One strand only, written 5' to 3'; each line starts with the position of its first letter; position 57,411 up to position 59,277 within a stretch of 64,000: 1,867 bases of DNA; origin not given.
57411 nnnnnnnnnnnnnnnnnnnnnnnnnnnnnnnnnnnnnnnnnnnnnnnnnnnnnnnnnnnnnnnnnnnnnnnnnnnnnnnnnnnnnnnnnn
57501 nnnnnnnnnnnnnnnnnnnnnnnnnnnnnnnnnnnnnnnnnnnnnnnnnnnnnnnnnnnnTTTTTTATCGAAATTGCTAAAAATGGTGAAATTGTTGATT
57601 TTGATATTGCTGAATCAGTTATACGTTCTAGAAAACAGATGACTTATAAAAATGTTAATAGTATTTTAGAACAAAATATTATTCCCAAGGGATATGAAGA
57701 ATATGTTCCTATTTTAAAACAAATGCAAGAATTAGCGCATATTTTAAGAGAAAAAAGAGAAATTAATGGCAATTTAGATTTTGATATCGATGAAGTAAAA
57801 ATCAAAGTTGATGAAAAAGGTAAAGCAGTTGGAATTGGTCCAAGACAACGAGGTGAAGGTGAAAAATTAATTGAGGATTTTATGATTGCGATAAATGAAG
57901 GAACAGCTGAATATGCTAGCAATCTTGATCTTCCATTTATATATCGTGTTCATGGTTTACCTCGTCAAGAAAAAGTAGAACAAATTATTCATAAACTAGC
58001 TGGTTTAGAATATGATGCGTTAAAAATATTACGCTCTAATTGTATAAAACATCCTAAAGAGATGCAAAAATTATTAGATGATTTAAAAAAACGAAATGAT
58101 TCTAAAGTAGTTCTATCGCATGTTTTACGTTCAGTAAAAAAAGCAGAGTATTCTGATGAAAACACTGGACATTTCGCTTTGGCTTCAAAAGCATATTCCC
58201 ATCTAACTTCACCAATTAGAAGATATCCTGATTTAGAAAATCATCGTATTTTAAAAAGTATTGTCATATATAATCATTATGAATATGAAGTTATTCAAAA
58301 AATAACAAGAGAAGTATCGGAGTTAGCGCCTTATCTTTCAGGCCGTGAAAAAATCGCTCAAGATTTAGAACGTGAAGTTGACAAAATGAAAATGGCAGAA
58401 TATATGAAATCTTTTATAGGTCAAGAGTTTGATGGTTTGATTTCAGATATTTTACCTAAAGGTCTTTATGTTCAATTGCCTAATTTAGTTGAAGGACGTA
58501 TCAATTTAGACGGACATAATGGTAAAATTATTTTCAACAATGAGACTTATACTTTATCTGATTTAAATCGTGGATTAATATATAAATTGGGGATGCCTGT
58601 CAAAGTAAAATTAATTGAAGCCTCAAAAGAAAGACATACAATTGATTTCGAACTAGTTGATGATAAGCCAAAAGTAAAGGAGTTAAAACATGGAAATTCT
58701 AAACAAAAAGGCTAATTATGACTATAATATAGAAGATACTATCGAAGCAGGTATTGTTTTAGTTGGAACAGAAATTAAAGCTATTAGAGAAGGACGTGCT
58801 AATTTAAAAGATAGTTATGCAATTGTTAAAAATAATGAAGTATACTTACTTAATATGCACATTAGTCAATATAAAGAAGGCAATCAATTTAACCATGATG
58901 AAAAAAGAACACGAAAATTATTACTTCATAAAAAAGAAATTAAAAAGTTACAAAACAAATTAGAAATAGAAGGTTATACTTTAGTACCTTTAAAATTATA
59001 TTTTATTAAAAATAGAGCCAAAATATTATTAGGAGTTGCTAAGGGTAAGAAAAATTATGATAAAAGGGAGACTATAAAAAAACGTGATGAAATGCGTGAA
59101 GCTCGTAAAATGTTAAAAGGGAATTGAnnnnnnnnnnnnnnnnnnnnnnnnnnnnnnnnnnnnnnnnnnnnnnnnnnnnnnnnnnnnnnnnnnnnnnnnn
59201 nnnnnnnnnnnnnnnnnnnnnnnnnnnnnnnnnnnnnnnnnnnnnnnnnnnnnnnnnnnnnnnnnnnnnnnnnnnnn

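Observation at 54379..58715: Tandem RNase R-family paralogues with a near-identical internal tract suggesting gene conversion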

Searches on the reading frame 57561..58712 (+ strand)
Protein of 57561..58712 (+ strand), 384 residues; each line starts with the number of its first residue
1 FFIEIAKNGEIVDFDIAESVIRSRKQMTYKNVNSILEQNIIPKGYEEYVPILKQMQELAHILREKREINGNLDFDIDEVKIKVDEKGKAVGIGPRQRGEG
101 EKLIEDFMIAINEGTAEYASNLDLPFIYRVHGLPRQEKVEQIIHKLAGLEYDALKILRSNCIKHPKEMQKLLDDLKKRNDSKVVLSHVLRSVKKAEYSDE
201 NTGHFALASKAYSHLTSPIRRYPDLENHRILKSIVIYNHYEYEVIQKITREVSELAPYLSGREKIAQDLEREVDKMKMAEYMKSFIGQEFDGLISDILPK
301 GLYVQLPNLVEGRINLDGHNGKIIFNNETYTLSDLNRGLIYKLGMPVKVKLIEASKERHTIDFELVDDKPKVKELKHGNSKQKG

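Call 27: find_homologous_proteins(query=window:57561-58712:+, max_evalue=1e-20)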
Query seq(384 aa) (384 aa): 6313 proteins with E <= 1e-20 among 8000 candidates; the best 120 are listed.
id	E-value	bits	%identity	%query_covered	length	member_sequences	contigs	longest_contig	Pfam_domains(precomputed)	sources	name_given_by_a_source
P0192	3.9e-101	357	49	95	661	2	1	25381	PF00575.30,PF00773.26,PF08206.18,PF17876.8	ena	-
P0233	1.6e-99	352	48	95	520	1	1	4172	PF00575.30,PF00773.26,PF17876.8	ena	-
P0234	1.9e-99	352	48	95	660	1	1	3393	PF00575.30,PF00773.26,PF08206.18,PF25049.2,PF17876.8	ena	-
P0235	4.9e-98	347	48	95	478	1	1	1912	PF00575.30,PF00773.26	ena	-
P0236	8.7e-97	343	48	95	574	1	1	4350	PF00575.30,PF00773.26,PF17876.8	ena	-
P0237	1.0e-96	342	48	95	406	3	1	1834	PF00575.30,PF00773.26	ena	-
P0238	1.4e-96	342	47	98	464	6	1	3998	PF00575.30,PF00773.26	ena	-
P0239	5.6e-96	340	47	95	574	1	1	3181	PF00575.30,PF00773.26,PF17876.8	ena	-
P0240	8.5e-96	339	47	95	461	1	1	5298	PF00575.30,PF00773.26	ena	-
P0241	1.0e-95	339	48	94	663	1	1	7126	PF00575.30,PF00773.26,PF08206.18,PF25049.2,PF17876.8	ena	-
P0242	1.4e-95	339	48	95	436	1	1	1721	PF00575.30,PF00773.26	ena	-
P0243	9.1e-95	336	47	99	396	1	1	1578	PF00575.30,PF00773.26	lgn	-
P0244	2.9e-94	334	47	99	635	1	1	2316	PF00575.30,PF00773.26,PF08206.18,PF25049.2,PF17876.8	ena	-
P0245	3.7e-94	334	46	95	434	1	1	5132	PF00575.30,PF00773.26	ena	-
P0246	4.8e-94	334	48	96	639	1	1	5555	PF00575.30,PF00773.26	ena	-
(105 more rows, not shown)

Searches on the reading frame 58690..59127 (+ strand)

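Call 5: search_protein_families(library=pfam, proteins=[window:58690-59127:+])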
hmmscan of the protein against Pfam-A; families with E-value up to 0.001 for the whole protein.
window:58690-59127:+ (145 aa): 1 family
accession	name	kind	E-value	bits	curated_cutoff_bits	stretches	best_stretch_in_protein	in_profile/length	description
PF01668.23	SmpB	-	2.1e-59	200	27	1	4-143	3-142/143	SmpB protein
